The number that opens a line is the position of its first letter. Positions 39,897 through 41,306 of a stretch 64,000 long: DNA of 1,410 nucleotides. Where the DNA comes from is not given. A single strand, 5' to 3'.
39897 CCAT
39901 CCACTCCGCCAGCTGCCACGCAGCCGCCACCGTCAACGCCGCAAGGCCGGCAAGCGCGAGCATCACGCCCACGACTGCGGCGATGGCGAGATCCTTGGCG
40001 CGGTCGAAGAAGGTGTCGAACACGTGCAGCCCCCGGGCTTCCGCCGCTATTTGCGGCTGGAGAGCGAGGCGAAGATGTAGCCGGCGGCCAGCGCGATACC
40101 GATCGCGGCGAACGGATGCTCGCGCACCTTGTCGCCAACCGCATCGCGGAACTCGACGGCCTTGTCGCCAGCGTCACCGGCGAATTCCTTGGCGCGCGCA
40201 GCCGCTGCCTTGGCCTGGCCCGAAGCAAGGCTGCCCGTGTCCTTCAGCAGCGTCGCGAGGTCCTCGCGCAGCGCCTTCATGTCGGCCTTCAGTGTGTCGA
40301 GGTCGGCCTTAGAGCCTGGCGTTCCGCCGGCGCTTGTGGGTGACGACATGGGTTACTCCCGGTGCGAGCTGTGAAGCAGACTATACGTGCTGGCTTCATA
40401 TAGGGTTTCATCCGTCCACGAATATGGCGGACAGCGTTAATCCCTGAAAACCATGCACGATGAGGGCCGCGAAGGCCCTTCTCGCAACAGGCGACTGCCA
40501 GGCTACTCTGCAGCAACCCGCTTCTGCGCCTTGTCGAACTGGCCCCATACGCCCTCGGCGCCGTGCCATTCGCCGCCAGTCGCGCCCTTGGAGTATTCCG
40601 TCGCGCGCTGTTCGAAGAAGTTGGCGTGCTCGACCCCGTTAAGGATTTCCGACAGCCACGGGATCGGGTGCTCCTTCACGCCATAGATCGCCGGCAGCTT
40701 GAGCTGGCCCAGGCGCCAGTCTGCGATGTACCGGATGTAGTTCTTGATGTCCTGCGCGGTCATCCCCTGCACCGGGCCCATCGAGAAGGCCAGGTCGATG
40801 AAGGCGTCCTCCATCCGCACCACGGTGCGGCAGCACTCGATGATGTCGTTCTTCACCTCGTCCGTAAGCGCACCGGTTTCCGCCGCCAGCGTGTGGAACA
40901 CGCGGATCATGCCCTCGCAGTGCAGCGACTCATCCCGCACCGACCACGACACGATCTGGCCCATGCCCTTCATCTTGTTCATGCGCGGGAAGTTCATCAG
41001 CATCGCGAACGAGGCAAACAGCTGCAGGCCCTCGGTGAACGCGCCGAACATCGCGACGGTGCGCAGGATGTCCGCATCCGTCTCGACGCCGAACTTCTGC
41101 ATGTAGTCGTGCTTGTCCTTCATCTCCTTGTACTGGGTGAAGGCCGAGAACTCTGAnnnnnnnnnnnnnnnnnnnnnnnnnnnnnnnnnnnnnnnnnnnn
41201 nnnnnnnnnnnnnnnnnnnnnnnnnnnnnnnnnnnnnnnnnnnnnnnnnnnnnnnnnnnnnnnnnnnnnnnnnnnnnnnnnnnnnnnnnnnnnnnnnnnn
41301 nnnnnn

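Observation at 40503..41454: nrdB (RNR R2 subunit) is inactivated by a clean internal deletion plus frameshift, while its partner nrdA is intact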

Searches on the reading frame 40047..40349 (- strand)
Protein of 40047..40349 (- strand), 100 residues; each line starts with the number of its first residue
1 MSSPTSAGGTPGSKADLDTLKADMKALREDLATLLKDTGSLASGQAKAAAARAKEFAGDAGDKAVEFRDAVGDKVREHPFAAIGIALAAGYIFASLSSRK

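Call 39: find_encoding_contigs(protein=window:40047-40349:-, flank=3000, max_places=10)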
Protein window:40047-40349:- (100 aa): 14 contigs read that carry it; 10 places shown.
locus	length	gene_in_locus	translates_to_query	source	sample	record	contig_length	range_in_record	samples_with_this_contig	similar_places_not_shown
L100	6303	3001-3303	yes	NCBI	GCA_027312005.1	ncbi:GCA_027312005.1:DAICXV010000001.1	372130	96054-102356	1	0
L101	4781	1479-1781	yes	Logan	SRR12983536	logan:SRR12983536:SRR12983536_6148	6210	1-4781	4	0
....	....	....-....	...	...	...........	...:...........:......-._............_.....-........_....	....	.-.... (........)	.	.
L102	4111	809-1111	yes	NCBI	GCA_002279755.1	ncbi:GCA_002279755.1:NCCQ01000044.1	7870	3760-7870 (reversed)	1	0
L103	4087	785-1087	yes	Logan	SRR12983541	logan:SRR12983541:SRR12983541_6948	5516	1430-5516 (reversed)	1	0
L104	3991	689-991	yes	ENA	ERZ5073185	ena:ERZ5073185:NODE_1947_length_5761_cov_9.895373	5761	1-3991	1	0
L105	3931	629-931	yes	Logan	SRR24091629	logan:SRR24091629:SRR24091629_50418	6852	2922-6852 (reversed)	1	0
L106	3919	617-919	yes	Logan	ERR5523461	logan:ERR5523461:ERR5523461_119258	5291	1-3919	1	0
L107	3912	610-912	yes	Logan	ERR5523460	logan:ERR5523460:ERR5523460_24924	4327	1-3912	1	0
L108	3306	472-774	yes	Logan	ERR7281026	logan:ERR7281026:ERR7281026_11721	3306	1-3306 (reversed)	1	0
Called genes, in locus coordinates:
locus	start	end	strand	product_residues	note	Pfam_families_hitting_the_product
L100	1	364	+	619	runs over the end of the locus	PF00317:Ribonuc_red_lgN, PF02867:Ribonuc_red_lgC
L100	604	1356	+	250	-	PF09982:LpxR (weak)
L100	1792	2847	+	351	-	PF00268:Ribonuc_red_sm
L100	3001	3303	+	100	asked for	-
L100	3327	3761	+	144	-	PF07332:Phage_holin_3_6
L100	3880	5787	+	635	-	PF02254:TrkA_N (faint), PF06241:Castor_Poll_mid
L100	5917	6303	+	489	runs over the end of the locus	PF10423:AMNp_N, PF01048:PNP_UDP_1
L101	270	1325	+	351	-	PF00268:Ribonuc_red_sm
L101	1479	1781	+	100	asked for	-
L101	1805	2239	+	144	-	PF07332:Phage_holin_3_6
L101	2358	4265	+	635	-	PF02254:TrkA_N (faint), PF06241:Castor_Poll_mid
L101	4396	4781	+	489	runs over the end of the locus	PF10423:AMNp_N, PF01048:PNP_UDP_1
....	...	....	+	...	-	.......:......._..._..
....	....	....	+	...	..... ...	-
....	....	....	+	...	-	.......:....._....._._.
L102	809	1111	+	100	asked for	-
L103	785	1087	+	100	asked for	-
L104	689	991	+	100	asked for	-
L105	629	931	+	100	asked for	-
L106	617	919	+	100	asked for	-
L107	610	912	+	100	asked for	-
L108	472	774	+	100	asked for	-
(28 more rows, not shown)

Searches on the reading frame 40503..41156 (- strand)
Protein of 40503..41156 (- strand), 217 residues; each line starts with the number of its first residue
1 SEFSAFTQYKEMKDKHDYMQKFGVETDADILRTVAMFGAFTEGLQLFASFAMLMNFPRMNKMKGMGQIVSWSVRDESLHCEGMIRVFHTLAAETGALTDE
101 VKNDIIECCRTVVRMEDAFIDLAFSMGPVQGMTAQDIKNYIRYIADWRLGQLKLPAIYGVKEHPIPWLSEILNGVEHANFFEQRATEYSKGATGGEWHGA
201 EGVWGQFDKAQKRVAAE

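Call 6: search_protein_families(library=pfam, proteins=[window:40506-41156:-], max_evalue=0.01)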
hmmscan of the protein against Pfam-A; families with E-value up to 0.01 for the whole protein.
seq(217 aa): 1 family
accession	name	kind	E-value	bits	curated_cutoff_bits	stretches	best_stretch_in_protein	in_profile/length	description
PF00268.27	Ribonuc_red_sm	-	7.4e-36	124.4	33.6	1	3-164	117-281/281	Ribonucleotide reductase, small chain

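Call 11: find_encoding_contigs(protein=window:40503-41123:-, flank=6000, max_places=4)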
Protein window:40503-41123:- (206 aa): no gene with exactly this product is on record in the collection.

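Call 14: find_related_loci(query=window:40506-41156:-, collection=genome_contigs, flank=6000)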
Query seq(217 aa) (217 aa) in genome_contigs; peptide patterns used: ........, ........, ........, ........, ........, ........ (x = any residue, [..] = any of these).
407 stretches matched a pattern; 293 encode a relative of the query (tblastn E <= 1e-3); the best 80 are kept; 80 distinct loci.
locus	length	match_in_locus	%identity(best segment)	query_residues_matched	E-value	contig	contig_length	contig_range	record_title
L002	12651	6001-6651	97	1-217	9e-147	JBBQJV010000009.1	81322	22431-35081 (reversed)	MAG: Caulobacterales bacterium isolate Co_metawrap_665 Cmw_665_k141_18070846_length_81322_cov_13.3959, whole genome shot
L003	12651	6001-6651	96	1-217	2e-146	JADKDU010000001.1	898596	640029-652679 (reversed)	MAG: Hyphomonadaceae bacterium isolate OdNW_18-Q3-R42-56_BATAC.488 tig00000821-10-8993280, whole genome shotgun sequence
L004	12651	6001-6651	96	1-217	2e-145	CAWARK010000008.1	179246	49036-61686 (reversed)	MAG: uncultured Alphaproteobacteria bacterium isolate MFD02832.bin.1.135 genome assembly, contig: contig_18666, whole ge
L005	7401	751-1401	96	1-217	4e-145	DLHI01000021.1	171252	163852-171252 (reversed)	MAG TPA_asm: Hyphomonadaceae bacterium UBA7672 UBA7672_contig_1137, whole genome shotgun sequence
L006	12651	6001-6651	95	1-217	1e-144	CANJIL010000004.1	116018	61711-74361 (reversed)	MAG: Hyphomonadaceae bacterium isolate RH-23may17-1076 genome assembly, contig: RH-23may17-C1065, whole genome shotgun s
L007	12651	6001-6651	95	1-217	3e-144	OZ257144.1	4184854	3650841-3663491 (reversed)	MAG: Hyphomonadaceae bacterium isolate 5d8cf77f-356a-4dec-99e3-f797007026cd genome assembly, chromosome: 1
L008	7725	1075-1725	95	1-217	3e-144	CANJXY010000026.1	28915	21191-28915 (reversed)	MAG: Hyphomonadaceae bacterium isolate RH-23may17-841 genome assembly, contig: RH-23may17-C11455, whole genome shotgun s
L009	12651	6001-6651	96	1-217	4e-144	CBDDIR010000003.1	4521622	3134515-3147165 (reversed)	MAG: Hyphomonadaceae bacterium isolate 982f3cf2-7524-4ae8-aaff-4d72b693ac81 genome assembly, contig: chromosome_3, whole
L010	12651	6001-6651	95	1-217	5e-144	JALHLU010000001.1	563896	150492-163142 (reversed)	MAG: Hyphomonadaceae bacterium isolate Bin_23_7 c_000000000043, whole genome shotgun sequence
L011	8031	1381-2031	95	1-217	1e-143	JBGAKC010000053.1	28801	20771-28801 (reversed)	MAG: Hyphomonadaceae bacterium isolate MAG_MBR_H10.54 MBRH10-54_opera_contig_5736, whole genome shotgun sequence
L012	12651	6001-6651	95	1-217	1e-143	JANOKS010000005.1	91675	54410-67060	MAG: Alphaproteobacteria bacterium isolate VAR_45_metabat_58 VAR_45_k141_2191119, whole genome shotgun sequence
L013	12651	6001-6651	95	1-217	3e-143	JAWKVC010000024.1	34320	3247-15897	MAG: Hyphomonadaceae bacterium isolate ABC2.74 ABC2.74.fa-24, whole genome shotgun sequence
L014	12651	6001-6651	95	1-217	3e-143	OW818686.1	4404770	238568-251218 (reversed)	metagenome genome assembly, chromosome: 1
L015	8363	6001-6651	94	1-217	8e-143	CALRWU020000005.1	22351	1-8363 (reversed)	MAG: Azorhizobium sp. AG788 isolate JJ-MA1B5-281-10-m2-bin98 genome assembly, contig: VK-R92-R30-C173, whole genome shot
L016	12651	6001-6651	94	1-217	1e-142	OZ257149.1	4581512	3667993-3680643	MAG: Hyphomonadaceae bacterium isolate cbffa566-4f0f-4c07-99d8-97ab199bf094 genome assembly, chromosome: 1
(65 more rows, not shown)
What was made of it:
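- Tried and rejected: The best hit has 97% amino-acid identity (call 14).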

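Call 47: find_encoding_contigs(protein=window:40503-41156:-, flank=1500, max_places=10)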
Protein window:40503-41156:- (217 aa): 1 contig read that carries it; 1 place shown.
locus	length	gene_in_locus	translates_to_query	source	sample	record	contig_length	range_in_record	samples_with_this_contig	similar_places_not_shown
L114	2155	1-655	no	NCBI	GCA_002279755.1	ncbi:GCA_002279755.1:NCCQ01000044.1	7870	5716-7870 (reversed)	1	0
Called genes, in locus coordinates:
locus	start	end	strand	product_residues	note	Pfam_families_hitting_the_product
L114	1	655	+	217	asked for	PF00268:Ribonuc_red_sm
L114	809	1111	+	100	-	-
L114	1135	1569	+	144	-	PF07332:Phage_holin_3_6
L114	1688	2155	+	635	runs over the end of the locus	PF02254:TrkA_N (faint), PF06241:Castor_Poll_mid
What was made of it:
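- The thirteenth, the 217-aa cut product, belongs only to the same-strain contig below, whose sister contig carries the intact 104 nt (call 47).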

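Call 50: search_protein_families(library=ncbifam, proteins=[P0121], max_evalue=0.00001)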
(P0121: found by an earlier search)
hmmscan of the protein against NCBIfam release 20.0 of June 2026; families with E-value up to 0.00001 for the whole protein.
P0121 (351 aa): 13 families
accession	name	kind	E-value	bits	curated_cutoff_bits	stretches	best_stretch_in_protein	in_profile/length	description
NF007186.0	PRK09614.1-5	equivalog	1.7e-170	566.4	237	1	18-343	4-327/328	ribonucleotide-diphosphate reductase subunit beta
NF009398.0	PRK12759.1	equivalog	2.9e-92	309.8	649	1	20-334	92-407/410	bifunctional gluaredoxin/ribonucleoside-diphosphate reductase subunit beta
NF005550.0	PRK07209.1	equivalog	2.8e-49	168.1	309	1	29-327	66-379/383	ribonucleotide-diphosphate reductase subunit beta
NF007184.0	PRK09614.1-3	equivalog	1.2e-42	146.5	310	1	28-326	35-340/346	ribonucleotide-diphosphate reductase subunit beta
TIGR04171.1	RNR_1b_NrdF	exception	1.6e-22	80.2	355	1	38-325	16-304/316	class 1b ribonucleoside-diphosphate reductase subunit beta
NF006576.0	PRK09101.1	equivalog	3.6e-19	68.9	346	1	175-307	204-341/376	class Ia ribonucleoside-diphosphate reductase subunit beta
NF007183.0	PRK09614.1-2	subfamily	2.2e-17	63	320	1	38-296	21-283/327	ribonucleotide-diphosphate reductase subunit beta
NF007182.0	PRK09614.1-1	subfamily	4e-14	52.5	471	1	38-297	26-281/324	ribonucleotide-diphosphate reductase subunit beta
NF010572.0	PRK13965.1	subfamily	6.1e-14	51.8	486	1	37-297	38-294/337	class 1b ribonucleoside-diphosphate reductase subunit beta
NF007185.0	PRK09614.1-4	equivalog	1.2e-12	47.7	525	1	40-294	22-272/320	ribonucleotide-diphosphate reductase subunit beta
NF006200.0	PRK08326.1-3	equivalog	9.5e-11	41.5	194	1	36-251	31-255/321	R2-like ligand-binding oxidase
NF010573.0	PRK13966.1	equivalog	3.5e-10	39.3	661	1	38-298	26-282/324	ribonucleotide-diphosphate reductase subunit beta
NF010574.0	PRK13967.1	equivalog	4.8e-08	32.5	687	1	38-287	24-269/322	ribonucleotide-diphosphate reductase subunit beta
